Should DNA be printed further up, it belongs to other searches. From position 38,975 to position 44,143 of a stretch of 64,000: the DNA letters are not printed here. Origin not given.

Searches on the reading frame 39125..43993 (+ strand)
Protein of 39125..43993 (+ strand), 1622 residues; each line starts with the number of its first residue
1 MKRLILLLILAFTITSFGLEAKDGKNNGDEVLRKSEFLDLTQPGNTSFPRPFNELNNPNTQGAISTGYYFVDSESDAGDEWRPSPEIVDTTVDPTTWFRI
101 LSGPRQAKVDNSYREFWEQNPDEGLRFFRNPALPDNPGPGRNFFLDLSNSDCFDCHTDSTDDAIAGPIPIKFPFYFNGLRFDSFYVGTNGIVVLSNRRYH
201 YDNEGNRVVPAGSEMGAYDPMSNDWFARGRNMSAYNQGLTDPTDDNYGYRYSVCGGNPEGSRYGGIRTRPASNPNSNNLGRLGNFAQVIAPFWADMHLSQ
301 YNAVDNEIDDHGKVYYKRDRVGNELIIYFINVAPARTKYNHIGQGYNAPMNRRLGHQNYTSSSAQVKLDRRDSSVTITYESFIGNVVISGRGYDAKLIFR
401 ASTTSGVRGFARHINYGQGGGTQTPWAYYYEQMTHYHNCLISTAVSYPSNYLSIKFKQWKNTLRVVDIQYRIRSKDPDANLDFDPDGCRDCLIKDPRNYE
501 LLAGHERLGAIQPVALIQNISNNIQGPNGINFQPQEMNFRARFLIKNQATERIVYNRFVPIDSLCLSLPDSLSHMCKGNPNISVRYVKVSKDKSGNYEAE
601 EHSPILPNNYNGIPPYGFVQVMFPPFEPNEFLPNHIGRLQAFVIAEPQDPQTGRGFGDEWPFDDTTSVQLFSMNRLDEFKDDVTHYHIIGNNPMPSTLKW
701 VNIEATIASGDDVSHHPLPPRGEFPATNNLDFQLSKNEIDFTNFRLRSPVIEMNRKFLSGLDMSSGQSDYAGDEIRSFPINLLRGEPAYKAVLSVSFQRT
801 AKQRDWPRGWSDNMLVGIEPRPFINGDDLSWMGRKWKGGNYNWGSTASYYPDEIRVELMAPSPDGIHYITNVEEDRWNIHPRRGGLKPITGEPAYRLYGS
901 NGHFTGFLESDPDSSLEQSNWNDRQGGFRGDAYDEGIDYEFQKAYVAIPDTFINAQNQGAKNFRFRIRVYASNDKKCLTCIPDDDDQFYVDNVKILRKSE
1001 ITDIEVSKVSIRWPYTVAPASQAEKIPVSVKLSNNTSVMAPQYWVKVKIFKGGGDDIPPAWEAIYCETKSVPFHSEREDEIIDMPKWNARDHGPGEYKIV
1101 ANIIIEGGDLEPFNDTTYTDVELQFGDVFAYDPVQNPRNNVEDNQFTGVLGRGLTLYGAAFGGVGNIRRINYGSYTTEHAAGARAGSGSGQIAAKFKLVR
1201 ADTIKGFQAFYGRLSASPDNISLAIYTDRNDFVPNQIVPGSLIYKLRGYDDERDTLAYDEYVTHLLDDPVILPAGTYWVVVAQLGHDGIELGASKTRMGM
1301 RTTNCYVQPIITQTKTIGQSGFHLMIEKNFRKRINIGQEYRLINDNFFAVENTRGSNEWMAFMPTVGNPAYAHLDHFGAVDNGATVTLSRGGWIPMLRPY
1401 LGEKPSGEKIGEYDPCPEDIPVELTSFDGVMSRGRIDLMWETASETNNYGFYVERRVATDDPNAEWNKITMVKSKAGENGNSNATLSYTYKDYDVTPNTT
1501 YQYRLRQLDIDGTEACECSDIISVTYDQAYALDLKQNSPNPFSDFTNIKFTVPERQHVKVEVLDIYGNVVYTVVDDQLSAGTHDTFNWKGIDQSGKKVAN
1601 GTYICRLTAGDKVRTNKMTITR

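Call 9: find_encoding_contigs(protein=window:39125-43993:+, flank=10000, max_places=10)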
Protein window:39125-43993:+ (1622 aa): no gene with exactly this product is on record in the collection.

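Call 10: search_protein_families(library=pfam, proteins=[window:39125-43993:+], max_evalue=0.01)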
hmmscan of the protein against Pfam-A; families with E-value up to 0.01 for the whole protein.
window:39125-43993:+ (1622 aa): 3 families
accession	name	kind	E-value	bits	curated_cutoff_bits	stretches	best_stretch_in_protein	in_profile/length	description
PF13860.13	FlgD_ig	-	7.4e-09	35.9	27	1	1549-1609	15-75/79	FlgD Ig-like domain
PF18962.6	Por_Secre_tail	-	1.7e-06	28.6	27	1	1539-1620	3-75/75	Secretion system C-terminal sorting domain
PF13585.12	CHU_C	-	0.00083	19.9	27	1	1543-1613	11-77/86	CHU_C Type IX secretion signal domain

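Call 30: find_related_loci(query=A1, collection=genome_contigs, flank=10000)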
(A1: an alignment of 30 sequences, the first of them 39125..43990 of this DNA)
Query A1 (1622 aa) in genome_contigs; peptide patterns used: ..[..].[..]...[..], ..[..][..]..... (x = any residue, [..] = any of these).
285 stretches matched a pattern; 271 encode a relative of the query (tblastn E <= 1e-3); the best 80 are kept; 73 distinct loci.
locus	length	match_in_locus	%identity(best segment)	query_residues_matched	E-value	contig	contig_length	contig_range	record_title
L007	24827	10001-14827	59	1-1622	0e+0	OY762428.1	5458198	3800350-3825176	MAG: Candidatus Kapabacteria bacterium isolate a44c304e-2480-4604-92e3-6035b9b042d9 genome assembly, chromosome: 1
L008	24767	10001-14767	54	1-1622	0e+0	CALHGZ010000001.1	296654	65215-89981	MAG: Candidatus Kapabacteria bacterium isolate N1_Bin_METABAT__253_1 genome assembly, contig: c_000001943860, whole geno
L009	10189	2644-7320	53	25-1622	0e+0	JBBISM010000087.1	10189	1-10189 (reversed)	MAG: Ignavibacteria bacterium isolate QNS170220_bin_373 NODE_2324_length_10189_cov_3.636471, whole genome shotgun sequen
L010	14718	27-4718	52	1-1622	0e+0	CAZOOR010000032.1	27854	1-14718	MAG TPA_asm: uncultured Hyphomicrobiales bacterium isolate binchicken_co67_141 genome assembly, contig: NODE_1633_length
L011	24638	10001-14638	52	1-1622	0e+0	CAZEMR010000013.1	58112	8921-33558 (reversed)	MAG TPA_asm: uncultured Hyphomicrobiales bacterium isolate SRP252850_co1_161 genome assembly, contig: NODE_657_length_58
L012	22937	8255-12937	52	1-1622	0e+0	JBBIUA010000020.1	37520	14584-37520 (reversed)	MAG: Ignavibacteria bacterium isolate QNF170220_bin_42 NODE_822_length_37520_cov_2.3026, whole genome shotgun sequence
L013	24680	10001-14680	52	1-1622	0e+0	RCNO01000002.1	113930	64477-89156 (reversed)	MAG: Bacteroidetes/Chlorobi group bacterium MS-B_bin-24 MS_under00002, whole genome shotgun sequence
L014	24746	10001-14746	53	1-1622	0e+0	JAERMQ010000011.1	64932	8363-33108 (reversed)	MAG: Ignavibacteria bacterium isolate CoA_1_bin.73 scaffold_26, whole genome shotgun sequence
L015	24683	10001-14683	52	1-1622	0e+0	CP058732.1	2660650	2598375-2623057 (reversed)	MAG: Candidatus Kapaibacterium sp. isolate Ch6 chromosome, complete genome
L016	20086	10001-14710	51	1-1622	0e+0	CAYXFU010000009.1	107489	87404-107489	MAG TPA_asm: uncultured Hyphomicrobiales bacterium isolate SRP272421_co4_697 genome assembly, contig: NODE_180_length_10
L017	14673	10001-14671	51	1-1618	0e+0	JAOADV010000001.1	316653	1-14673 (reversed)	MAG: Ignavibacteria bacterium isolate SKW242 NODE_1_length_316653_cov_8.048469, whole genome shotgun sequence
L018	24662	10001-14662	51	1-1622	0e+0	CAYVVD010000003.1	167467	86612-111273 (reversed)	MAG TPA_asm: uncultured Hyphomicrobiales bacterium isolate SRP141376_co3_220 genome assembly, contig: NODE_95_length_167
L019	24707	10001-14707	51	1-1622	0e+0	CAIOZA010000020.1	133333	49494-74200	MAG: uncultured Ignavibacteria bacterium isolate KTt_bin-1687 genome assembly, contig: bin-1687:020/148, whole genome sh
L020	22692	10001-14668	50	1-1622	0e+0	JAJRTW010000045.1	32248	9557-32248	MAG: Bacteroidetes bacterium isolate Dive96_bin10.128 k141_933348, whole genome shotgun sequence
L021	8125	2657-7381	50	1-1622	0e+0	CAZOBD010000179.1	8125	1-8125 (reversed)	MAG TPA_asm: uncultured Hyphomicrobiales bacterium isolate SRP141376_co4_174 genome assembly, contig: NODE_14392_length_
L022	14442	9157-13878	49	1-1622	0e+0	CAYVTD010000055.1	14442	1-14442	MAG TPA_asm: uncultured Hyphomicrobiales bacterium isolate binchicken_co74_407 genome assembly, contig: NODE_7888_length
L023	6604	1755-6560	48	1-1622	0e+0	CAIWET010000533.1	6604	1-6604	MAG: uncultured Ignavibacteria bacterium isolate Loclat_bin-16206 genome assembly, contig: bin-16206:533/654, whole geno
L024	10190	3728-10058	49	1-1622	0e+0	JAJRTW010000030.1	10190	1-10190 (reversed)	MAG: Bacteroidetes bacterium isolate Dive96_bin10.128 k141_715721, whole genome shotgun sequence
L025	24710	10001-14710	48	19-1622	0e+0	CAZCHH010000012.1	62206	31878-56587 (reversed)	MAG TPA_asm: uncultured Hyphomicrobiales bacterium isolate SRP239243_co1_429 genome assembly, contig: NODE_510_length_62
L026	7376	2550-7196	49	1-1622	0e+0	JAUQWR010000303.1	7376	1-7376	MAG: Candidatus Kapaibacterium sp. isolate BIN8 contig_125400, whole genome shotgun sequence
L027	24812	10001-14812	48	1-1622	0e+0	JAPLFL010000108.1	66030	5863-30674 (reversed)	MAG: Candidatus Kapaibacterium sp. isolate LacPavin_0818_WC55_MAG_34_17 LacPavin_0818_WC55_scaffold_60844, whole genome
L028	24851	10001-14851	46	1-1622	0e+0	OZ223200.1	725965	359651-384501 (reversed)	MAG: Candidatus Kapaibacterium sp. isolate 09316a08-0405-4927-8c64-54324f316411 genome assembly, chromosome: 4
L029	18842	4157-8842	54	1-1622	0e+0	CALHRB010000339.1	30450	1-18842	MAG: Candidatus Kapabacteria bacterium isolate N1_Bin_Bin_40_sub genome assembly, contig: c_000003654570, whole genome s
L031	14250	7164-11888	48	9-1622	0e+0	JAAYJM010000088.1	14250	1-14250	MAG: Ignavibacteria bacterium isolate AS10tlH2TH_288 129238_AS10, whole genome shotgun sequence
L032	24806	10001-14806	46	14-1622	0e+0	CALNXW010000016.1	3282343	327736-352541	MAG: uncultured bacterium isolate LOGT_bin.0142 genome assembly, contig: contig_9981, whole genome shotgun sequence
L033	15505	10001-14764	45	53-1622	0e+0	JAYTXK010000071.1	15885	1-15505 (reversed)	MAG: Ignavibacteriota bacterium isolate GFS_5961 GFS_5961_70, whole genome shotgun sequence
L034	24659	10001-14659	45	29-1622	0e+0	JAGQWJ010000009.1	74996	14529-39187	MAG: Ignavibacteriae bacterium isolate HKST-UBA125 NODE_9_length_74996_cov_6.463314, whole genome shotgun sequence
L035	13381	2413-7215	46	1-1622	0e+0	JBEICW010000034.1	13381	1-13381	MAG: Ignavibacteria bacterium isolate Sample-101-S75-bin-157 Sample_101_S75-bin_157-k141_2545638, whole genome shotgun s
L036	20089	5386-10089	46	1-1622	0e+0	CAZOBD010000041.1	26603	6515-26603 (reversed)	MAG TPA_asm: uncultured Hyphomicrobiales bacterium isolate SRP141376_co4_174 genome assembly, contig: NODE_3294_length_2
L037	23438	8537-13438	44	1-1622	0e+0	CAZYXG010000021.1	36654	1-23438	MAG TPA_asm: uncultured Hyphomicrobiales bacterium isolate SRP128246_co1_373 genome assembly, contig: NODE_1670_length_3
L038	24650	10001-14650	45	30-1622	0e+0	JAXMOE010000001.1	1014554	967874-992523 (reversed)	MAG: Chlorobiota bacterium isolate EC_MBin.42 ECX_9CoAssmbCtg, whole genome shotgun sequence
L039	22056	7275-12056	48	1-1622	0e+0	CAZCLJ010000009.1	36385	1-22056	MAG TPA_asm: uncultured Hyphomicrobiales bacterium isolate SRP192927_co3_222 genome assembly, contig: NODE_2116_length_3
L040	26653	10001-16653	45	22-1622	0e+0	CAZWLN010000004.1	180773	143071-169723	MAG TPA_asm: uncultured Hyphomicrobiales bacterium isolate binchicken_co20_189 genome assembly, contig: NODE_164_length_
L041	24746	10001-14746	53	1-1622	0e+0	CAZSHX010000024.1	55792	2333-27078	MAG TPA_asm: uncultured Hyphomicrobiales bacterium isolate SRP284006_co1_568 genome assembly, contig: NODE_718_length_55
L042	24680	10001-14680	52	1-1622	0e+0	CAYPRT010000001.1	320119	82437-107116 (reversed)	MAG TPA_asm: uncultured Hyphomicrobiales bacterium isolate binchicken_co30_98 genome assembly, contig: NODE_26_length_32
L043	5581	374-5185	43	22-1622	0e+0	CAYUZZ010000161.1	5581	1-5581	MAG TPA_asm: uncultured Hyphomicrobiales bacterium isolate SRP118108_co5_124 genome assembly, contig: NODE_19285_length_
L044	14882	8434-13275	43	21-1622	0e+0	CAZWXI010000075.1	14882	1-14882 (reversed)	MAG TPA_asm: uncultured Hyphomicrobiales bacterium isolate SRP093185_co1_13 genome assembly, contig: NODE_2731_length_14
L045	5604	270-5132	42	1-1622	0e+0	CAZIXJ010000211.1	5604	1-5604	MAG TPA_asm: uncultured Hyphomicrobiales bacterium isolate SRP332253_co1_21 genome assembly, contig: NODE_23014_length_5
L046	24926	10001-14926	42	1-1622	0e+0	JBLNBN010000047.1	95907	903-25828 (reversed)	MAG: Chloroflexota bacterium isolate MAG150 PRJNA951521_bin11_renamed_46, whole genome shotgun sequence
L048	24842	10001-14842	42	19-1622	0e+0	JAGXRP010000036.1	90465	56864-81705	MAG: Desulfobulbaceae bacterium isolate CROMO_A_116 c_000000423132, whole genome shotgun sequence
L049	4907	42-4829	42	1-1622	0e+0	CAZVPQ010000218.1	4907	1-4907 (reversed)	MAG TPA_asm: uncultured Hyphomicrobiales bacterium isolate binchicken_co164_181 genome assembly, contig: NODE_9376_lengt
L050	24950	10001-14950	41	1-1622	0e+0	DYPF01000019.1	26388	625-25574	MAG TPA_asm: Chloroherpeton thalassium isolate SulCav_GS09_5_32_15 SulCav_GS09_5_2849_length_26388_cov_9_165762, whole g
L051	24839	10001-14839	43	1-1622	0e+0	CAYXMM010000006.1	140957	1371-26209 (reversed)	MAG TPA_asm: uncultured Hyphomicrobiales bacterium isolate binchicken_co286_8 genome assembly, contig: NODE_176_length_1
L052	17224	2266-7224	42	1-1622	0e+0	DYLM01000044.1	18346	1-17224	MAG TPA_asm: Chloroherpeton thalassium isolate SulCav_AS07-7_33_25 SulCav_AS07_7_2998_length_18346_cov_15_166803, whole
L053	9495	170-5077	42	1-1622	0e+0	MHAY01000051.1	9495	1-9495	MAG: Ignavibacteria bacterium RIFOXYC2_FULL_35_21 rifoxyc2_full_scaffold_3311, whole genome shotgun sequence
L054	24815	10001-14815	42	14-1622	0e+0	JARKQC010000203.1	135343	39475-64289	MAG: Bacteroidota bacterium isolate Reactor_maxbin.046 k141_657289, whole genome shotgun sequence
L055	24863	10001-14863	42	1-1622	0e+0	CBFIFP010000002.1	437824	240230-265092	MAG: Candidatus Kapaibacteriales bacterium isolate Co_bin_515_strict genome assembly, contig: Co_bin_515_strict_c2, whol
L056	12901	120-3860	49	328-1622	0e+0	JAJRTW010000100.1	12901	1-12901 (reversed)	MAG: Bacteroidetes bacterium isolate Dive96_bin10.128 k141_1826800, whole genome shotgun sequence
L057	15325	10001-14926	42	1-1622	0e+0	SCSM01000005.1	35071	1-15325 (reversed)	MAG: Bacteroidetes bacterium isolate FW215_bin.12 FW215_bin.12-15679, whole genome shotgun sequence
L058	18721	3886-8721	47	1-1622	0e+0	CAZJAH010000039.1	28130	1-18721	MAG TPA_asm: uncultured Hyphomicrobiales bacterium isolate SRP252850_co1_147 genome assembly, contig: NODE_2906_length_2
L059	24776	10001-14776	42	1-1622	0e+0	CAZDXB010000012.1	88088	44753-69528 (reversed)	MAG TPA_asm: uncultured Hyphomicrobiales bacterium isolate SRP141376_co1_185 genome assembly, contig: NODE_673_length_88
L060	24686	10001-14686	54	1-1622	0e+0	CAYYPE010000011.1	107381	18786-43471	MAG TPA_asm: uncultured Hyphomicrobiales bacterium isolate binchicken_co58_170 genome assembly, contig: NODE_150_length_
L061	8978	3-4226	53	185-1622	0e+0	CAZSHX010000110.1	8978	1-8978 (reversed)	MAG TPA_asm: uncultured Hyphomicrobiales bacterium isolate SRP284006_co1_568 genome assembly, contig: NODE_14986_length_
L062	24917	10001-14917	41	1-1622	0e+0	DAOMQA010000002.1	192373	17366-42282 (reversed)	MAG TPA_asm: Candidatus Kapaibacterium sp. isolate AMR_MDS_5846 NODE_22_length_192373_cov_9.665273, whole genome shotgun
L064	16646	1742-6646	40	1-1622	0e+0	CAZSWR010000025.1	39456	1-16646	MAG TPA_asm: uncultured Hyphomicrobiales bacterium isolate SRP216815_co1_98 genome assembly, contig: NODE_1079_length_39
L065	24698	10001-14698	40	3-1622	0e+0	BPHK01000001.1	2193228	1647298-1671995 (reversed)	MAG: Candidatus Kapabacteria bacterium KatS3mg040 DNA, contig_882, whole genome shotgun sequence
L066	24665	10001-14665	40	1-1622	0e+0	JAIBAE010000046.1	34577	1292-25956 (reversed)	MAG: Bacteroidota bacterium isolate SSF3 NODE_22931_length_34577_cov_6.432134, whole genome shotgun sequence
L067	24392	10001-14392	41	29-1622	0e+0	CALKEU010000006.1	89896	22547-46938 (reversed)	MAG: Candidatus Kapabacteria bacterium isolate S1_Bin_METABAT__74_1 genome assembly, contig: c_000000865989, whole genom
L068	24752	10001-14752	40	1-1622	0e+0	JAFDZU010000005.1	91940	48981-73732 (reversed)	MAG: Bacteroidetes bacterium isolate SZAS-91 BACT-KAN-6__5__length-91940, whole genome shotgun sequence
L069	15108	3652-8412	43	48-1622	0e+0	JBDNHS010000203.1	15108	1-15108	MAG: Candidatus Kapaibacterium sp. isolate concoct.33.ELB k141_460196, whole genome shotgun sequence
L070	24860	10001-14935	40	1-1622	0e+0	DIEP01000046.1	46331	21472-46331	MAG TPA_asm: Ignavibacteria bacterium UBA5771 UBA5771_contig_44979, whole genome shotgun sequence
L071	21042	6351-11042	51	1-1622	0e+0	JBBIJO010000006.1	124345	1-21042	MAG: Ignavibacteria bacterium isolate RSF170216_bin_164 NODE_163_length_124345_cov_18.695342, whole genome shotgun seque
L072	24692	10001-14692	39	1-1622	0e+0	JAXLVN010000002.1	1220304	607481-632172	MAG: Candidatus Kapaibacterium sp. isolate STL-BAC57 C1.230.fa-2, whole genome shotgun sequence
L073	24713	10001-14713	40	1-1622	0e+0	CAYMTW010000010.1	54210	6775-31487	MAG TPA_asm: uncultured Melioribacter sp. isolate binchicken_co298_307 genome assembly, contig: NODE_886_length_54210_co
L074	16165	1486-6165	39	42-1622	0e+0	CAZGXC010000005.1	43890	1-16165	MAG TPA_asm: uncultured Hyphomicrobiales bacterium isolate SRP192927_co1_1122 genome assembly, contig: NODE_1245_length_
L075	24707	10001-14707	40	24-1622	0e+0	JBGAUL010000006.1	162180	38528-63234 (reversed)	MAG: Chlorobiota bacterium isolate MAG_AAO_H125.58 AAOH125-58_opera_contig_426, whole genome shotgun sequence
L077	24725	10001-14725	40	1-1622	0e+0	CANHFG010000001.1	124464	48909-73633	MAG: Ignavibacteria bacterium isolate RE-18aug17-124 genome assembly, contig: RE-18aug17-C163, whole genome shotgun sequ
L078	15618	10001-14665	39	18-1622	0e+0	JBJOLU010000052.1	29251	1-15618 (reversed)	MAG: Bacteroidota bacterium isolate tombigeeriver_2019_sw_WHONDRS-S19S_0020_B_bin.46 scaffold_7893, whole genome shotgun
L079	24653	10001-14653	40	21-1622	0e+0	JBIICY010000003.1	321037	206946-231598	MAG: Patescibacteria group bacterium isolate ME2000-08-01pf_3300043466_group1_bin64 Rohwer_bin1096_scaffold_7_c1, whole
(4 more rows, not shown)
